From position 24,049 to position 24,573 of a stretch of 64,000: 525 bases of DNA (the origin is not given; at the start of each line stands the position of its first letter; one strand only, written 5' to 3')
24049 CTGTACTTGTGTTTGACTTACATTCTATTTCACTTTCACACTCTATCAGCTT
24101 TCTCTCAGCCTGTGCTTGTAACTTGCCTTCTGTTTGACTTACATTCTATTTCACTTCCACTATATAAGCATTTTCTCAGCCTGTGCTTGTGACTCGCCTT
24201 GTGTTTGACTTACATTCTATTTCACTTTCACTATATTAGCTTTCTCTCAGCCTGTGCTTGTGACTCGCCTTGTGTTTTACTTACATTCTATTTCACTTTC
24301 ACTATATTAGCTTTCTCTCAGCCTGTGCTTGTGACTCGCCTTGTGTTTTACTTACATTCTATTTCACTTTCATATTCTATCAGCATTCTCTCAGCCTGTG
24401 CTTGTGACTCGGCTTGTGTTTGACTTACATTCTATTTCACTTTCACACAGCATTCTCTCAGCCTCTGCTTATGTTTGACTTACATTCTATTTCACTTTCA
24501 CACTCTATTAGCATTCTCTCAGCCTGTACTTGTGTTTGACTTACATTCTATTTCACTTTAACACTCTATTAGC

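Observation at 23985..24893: Intronic satellite made of tandem copies of an MVP exon end plus its splice donor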

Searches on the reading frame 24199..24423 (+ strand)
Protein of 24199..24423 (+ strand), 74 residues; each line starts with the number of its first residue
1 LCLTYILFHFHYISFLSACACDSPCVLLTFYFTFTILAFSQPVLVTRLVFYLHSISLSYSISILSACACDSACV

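Call 40: find_homologous_proteins(query=window:24199-24423:+, max_evalue=0.01)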
Query window:24199-24423:+: 1 candidates shared short words with the query, none scored E <= 0.01.
